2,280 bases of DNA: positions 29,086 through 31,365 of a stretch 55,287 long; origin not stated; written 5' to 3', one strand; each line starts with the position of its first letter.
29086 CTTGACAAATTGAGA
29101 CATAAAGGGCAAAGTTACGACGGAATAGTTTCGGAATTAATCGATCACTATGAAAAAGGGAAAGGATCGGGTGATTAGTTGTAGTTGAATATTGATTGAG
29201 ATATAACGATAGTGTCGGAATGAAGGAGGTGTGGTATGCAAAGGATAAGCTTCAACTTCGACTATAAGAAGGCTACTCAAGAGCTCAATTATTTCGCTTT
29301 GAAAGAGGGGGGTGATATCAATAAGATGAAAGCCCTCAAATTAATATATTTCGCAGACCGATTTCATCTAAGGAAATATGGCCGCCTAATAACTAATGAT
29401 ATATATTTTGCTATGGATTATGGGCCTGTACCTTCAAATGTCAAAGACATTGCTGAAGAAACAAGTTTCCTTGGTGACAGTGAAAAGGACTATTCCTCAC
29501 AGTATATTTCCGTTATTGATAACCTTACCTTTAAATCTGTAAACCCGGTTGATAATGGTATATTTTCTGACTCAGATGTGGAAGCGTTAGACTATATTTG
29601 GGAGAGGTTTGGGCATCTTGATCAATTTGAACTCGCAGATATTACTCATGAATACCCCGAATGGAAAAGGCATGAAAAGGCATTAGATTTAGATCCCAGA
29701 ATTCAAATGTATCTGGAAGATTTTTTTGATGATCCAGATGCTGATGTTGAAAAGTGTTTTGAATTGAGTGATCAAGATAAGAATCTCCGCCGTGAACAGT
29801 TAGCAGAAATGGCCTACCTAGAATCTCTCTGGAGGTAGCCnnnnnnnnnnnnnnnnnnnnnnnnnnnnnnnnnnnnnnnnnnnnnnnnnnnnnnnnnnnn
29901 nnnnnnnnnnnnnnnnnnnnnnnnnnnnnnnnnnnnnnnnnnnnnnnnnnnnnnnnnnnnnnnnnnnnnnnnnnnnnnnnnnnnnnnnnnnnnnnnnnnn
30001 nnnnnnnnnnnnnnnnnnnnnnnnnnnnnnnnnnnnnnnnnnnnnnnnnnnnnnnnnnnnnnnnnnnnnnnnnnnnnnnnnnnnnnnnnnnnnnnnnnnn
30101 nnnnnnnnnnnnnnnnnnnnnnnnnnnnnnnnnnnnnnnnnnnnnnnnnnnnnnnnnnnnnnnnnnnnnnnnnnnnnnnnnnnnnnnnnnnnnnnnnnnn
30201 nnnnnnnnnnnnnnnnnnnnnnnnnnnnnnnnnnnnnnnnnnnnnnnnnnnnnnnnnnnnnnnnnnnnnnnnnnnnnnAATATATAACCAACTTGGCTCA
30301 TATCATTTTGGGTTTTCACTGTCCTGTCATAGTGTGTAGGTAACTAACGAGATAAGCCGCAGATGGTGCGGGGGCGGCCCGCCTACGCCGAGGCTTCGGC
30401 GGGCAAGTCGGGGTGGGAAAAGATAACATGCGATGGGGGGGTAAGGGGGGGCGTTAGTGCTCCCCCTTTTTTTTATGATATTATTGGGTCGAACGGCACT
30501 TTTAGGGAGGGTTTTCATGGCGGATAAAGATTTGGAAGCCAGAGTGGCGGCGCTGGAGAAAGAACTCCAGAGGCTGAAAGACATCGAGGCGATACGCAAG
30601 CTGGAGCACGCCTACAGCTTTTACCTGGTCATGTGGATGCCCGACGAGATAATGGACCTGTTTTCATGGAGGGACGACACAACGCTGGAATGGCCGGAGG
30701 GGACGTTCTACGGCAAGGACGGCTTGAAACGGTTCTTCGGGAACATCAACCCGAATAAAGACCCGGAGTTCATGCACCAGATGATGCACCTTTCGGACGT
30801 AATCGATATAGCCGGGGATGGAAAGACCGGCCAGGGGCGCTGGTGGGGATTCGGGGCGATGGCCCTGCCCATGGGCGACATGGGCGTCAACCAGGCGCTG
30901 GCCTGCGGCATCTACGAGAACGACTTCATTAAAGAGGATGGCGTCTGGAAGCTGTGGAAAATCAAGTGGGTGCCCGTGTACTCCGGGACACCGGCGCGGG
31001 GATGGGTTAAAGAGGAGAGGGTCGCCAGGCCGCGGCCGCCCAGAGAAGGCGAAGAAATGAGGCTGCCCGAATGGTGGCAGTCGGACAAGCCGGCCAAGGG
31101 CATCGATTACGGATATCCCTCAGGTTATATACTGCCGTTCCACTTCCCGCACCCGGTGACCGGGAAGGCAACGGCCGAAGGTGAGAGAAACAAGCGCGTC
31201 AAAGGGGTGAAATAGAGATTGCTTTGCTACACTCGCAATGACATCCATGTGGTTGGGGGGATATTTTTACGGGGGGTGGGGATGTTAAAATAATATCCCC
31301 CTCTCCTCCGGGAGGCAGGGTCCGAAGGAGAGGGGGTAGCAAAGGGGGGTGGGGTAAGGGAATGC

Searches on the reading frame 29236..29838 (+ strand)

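Call 11: search_protein_families(library=pfam, proteins=[window:29236-29838:+], max_evalue=0.01)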
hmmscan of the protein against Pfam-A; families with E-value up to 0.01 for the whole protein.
window:29236-29838:+ (200 aa): 1 family
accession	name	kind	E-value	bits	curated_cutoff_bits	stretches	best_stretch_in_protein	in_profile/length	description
PF13274.11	SocA_Panacea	-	7.6e-25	88.5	25.7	1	34-144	2-113/113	Antitoxin SocA-like, Panacea domain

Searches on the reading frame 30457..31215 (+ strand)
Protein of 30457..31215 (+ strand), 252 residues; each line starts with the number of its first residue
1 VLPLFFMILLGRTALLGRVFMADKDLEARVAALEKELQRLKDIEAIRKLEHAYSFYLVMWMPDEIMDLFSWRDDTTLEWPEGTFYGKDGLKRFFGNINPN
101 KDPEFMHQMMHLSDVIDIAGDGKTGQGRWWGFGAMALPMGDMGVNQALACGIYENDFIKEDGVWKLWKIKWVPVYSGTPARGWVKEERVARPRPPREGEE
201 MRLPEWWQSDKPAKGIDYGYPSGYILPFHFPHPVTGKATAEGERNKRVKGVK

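Call 11: search_protein_families(library=pfam, proteins=[window:30457-31215:+], max_evalue=0.01)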
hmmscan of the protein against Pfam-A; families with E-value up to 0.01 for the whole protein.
window:30457-31215:+ (252 aa): 1 family
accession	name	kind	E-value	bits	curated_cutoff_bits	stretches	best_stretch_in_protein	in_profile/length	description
PF13577.12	SnoaL_4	-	3e-14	53.5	24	1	38-169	1-125/126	SnoaL-like domain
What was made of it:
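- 28985..31215 (+): Variable cargo between the modules: a small 51-aa ORF, a SocA/Panacea protein plus a 145-aa partner, and a SnoaL-like protein. Pfam (call 11).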
